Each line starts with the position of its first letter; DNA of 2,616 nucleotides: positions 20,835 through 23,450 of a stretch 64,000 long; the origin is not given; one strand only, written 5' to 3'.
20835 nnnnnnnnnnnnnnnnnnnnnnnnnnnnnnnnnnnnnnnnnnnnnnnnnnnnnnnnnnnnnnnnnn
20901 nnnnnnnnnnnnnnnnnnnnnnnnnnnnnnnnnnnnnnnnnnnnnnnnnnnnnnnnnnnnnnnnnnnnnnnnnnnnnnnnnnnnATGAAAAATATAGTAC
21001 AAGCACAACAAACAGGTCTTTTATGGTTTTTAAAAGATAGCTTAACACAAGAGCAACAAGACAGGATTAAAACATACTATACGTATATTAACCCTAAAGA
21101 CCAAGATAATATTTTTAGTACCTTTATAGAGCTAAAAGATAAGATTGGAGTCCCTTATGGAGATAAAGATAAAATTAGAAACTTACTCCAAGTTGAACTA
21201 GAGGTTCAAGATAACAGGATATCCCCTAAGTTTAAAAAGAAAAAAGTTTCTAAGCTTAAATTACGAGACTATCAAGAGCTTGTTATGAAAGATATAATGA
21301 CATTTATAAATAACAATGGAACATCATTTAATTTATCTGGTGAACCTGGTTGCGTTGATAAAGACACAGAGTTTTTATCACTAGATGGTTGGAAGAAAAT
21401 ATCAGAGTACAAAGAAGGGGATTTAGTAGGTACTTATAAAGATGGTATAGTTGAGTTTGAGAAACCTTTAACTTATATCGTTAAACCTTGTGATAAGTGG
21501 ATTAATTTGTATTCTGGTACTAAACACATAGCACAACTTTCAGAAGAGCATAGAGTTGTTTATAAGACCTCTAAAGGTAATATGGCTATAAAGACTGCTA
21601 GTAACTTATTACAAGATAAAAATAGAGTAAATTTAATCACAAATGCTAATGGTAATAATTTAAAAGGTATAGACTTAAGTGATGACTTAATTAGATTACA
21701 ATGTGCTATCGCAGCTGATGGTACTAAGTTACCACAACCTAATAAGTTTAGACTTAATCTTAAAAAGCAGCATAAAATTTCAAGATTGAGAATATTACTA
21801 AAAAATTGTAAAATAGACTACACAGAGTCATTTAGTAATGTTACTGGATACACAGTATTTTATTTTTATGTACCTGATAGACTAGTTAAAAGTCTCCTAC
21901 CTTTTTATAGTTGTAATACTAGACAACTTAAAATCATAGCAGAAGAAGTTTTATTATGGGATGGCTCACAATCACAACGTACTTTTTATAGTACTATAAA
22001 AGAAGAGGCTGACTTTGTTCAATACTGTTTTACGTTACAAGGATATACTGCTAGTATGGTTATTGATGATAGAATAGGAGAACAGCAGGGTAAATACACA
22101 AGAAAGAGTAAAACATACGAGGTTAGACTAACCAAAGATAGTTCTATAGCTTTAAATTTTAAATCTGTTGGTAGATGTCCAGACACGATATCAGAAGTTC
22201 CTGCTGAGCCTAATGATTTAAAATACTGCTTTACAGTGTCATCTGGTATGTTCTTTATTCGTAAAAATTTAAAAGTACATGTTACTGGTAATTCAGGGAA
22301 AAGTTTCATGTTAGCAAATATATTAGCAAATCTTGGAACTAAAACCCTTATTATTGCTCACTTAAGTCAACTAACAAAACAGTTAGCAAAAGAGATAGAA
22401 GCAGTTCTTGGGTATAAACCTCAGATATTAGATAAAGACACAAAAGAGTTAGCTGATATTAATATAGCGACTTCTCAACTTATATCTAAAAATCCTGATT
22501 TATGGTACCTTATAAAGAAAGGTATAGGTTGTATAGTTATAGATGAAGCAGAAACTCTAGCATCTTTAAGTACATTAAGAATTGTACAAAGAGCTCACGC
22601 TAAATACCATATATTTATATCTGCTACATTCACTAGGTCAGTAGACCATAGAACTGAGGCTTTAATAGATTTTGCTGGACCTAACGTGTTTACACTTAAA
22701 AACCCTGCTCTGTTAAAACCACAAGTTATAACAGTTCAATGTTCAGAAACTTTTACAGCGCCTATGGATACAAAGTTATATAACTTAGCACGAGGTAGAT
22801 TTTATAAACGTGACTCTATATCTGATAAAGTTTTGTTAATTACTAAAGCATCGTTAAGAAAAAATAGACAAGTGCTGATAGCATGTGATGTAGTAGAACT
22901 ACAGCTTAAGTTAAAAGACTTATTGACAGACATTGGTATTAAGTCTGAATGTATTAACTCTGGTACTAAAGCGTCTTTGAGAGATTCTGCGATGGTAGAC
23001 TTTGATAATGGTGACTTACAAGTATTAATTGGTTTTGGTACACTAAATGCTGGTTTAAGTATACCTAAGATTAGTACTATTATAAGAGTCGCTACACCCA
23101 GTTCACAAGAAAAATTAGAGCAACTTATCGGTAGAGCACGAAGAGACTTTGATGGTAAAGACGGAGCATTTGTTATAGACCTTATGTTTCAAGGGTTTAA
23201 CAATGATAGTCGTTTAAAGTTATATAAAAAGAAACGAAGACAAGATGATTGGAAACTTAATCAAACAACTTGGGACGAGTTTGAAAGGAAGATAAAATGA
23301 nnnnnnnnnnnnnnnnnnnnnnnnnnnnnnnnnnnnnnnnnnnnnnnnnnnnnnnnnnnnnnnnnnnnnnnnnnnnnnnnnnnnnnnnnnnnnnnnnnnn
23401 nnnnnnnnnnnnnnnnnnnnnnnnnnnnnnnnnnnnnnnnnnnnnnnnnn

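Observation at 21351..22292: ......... intein inserted in the Walker A loop of an SF2 helicase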

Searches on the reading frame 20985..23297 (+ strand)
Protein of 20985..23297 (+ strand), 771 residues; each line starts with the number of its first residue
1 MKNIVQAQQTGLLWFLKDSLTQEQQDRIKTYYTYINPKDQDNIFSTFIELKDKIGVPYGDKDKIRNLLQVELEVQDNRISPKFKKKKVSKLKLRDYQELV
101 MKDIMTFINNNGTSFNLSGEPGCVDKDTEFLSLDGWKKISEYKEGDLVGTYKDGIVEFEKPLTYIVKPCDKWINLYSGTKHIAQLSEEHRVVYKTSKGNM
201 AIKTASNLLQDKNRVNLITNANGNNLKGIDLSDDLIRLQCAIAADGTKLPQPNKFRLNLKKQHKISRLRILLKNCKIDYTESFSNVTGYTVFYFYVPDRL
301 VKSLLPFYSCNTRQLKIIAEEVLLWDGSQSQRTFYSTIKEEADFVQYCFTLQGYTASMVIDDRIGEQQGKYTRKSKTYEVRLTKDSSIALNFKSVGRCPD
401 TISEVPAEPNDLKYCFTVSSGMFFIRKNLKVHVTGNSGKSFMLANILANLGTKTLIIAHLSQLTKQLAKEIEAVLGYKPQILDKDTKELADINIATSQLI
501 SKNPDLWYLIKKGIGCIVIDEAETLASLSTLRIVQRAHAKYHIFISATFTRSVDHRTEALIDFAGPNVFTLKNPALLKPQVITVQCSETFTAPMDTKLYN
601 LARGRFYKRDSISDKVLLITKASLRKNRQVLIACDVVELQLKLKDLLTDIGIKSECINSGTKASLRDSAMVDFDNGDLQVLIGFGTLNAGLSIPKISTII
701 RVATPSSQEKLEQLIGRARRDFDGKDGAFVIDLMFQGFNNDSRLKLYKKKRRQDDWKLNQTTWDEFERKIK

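Call 4: search_protein_families(library=pfam, proteins=[window:20985-23297:+], max_evalue=1)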
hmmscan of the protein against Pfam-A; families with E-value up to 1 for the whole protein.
window:20985-23297:+ (771 aa): 6 families
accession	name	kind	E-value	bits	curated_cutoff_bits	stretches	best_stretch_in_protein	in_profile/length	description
PF00271.37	Helicase_C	-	1.7e-13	51.2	23.5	1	623-720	11-108/110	Helicase conserved C-terminal domain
PF04851.21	ResIII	-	5.2e-09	36.7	22.5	1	428-551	26-164/164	Type III restriction enzyme, res subunit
PF00270.35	DEAD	-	5.7e-06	26.6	26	1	437-554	25-165/167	DEAD/DEAH box helicase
PF14659.12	Phage_int_SAM_3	-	0.0084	16.7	22.6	1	76-102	30-56/58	Phage integrase, N-terminal SAM-like domain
PF16391.11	DUF5000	-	0.034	14.9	25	0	85-143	31-80/141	Domain of unknown function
PF13401.12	AAA_22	-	0.12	13.2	27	1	437-536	16-109/130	AAA domain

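Call 5: search_protein_families(library=ncbifam, proteins=[window:20985-23297:+], max_evalue=1)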
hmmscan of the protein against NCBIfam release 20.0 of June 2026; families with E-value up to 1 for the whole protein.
window:20985-23297:+ (771 aa): 17 families
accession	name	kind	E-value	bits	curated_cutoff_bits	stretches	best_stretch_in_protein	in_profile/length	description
NF003673.1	PRK05298.1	equivalog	7.1e-13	47.8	743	2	615-725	431-546/653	excinuclease ABC subunit UvrB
TIGR00631.1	uvrb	equivalog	8.2e-13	47.4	750.1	2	620-725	436-546/658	excinuclease ABC subunit UvrB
TIGR04095.1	dnd_restrict_1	equivalog_domain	2.5e-08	33.3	600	1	647-741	309-403/451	DNA phosphorothioation system restriction enzyme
NF045503.1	repair_heli_XPB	equivalog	1.4e-07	30.5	610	1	436-728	213-515/548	DNA repair helicase XPB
NF053632.1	heli_RadD_YejH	equivalog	9.5e-07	27.5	720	1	630-738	253-359/573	DNA repair helicase RadD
NF008744.0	PRK11776.1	equivalog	4.5e-05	22.2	524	1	604-721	219-336/460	ATP-dependent RNA helicase DbpA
NF008394.0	PRK11192.1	equivalog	0.00011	21.1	507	1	606-727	225-345/441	ATP-dependent RNA helicase SrmB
NF053711.1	RNA_heli_RhlE1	exception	0.001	17.9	750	1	621-721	238-338/434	RNA helicase RhlE1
NF007882.0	PRK10590.1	equivalog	0.0012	17.9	743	1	626-720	244-338/456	ATP-dependent RNA helicase RhlE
TIGR00614.1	recQ_fam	subfamily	0.0076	15.1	219.8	1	631-755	230-352/470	RecQ family ATP-dependent DNA helicase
NF010338.0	PRK13767.1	equivalog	0.0095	14.2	849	1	655-720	319-384/877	ATP-dependent helicase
NF008164.0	PRK10917.1-2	equivalog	0.0099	14.2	785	1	639-720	507-589/704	ATP-dependent DNA helicase RecG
NF041062.1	DpdE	equivalog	0.011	13.7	500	1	614-720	530-638/1048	protein DpdE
TIGR01389.1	recQ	equivalog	0.014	13.9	640.2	1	640-726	237-323/591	DNA helicase RecQ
NF002340.1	PRK01297.1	equivalog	0.021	13.7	564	1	514-721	152-343/372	ATP-dependent RNA helicase RhlB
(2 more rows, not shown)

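Call 6: search_protein_families(library=phrogs, proteins=[window:20985-23297:+], max_evalue=1)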
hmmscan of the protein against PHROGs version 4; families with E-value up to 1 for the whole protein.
window:20985-23297:+ (771 aa): 6 families
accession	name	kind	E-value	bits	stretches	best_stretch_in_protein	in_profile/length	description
phrog_32482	-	other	3.9e-38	132.5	1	71-451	23-420/589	PhoH-like phosphate starvation-inducible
phrog_16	-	DNA, RNA and nucleotide metabolism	1e-34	120.9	1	26-739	116-605/986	DNA helicase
phrog_9690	-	DNA, RNA and nucleotide metabolism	2.5e-12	47.5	1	481-736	10-271/306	DNA helicase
phrog_27849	-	unknown function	4.8e-08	32.6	2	615-726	434-550/664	-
phrog_17901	-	DNA, RNA and nucleotide metabolism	0.0022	19.4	1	676-742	10-76/109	DNA helicase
phrog_592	-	other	0.19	12.5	1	459-534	18-100/193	thymidine kinase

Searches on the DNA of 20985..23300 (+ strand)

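Call 8: search_dna_similar(query=window:20985-23300:+, collection=phages, mode=near, max_rows=20)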
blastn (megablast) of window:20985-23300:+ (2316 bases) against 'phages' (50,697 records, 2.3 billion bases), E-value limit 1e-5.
No match.
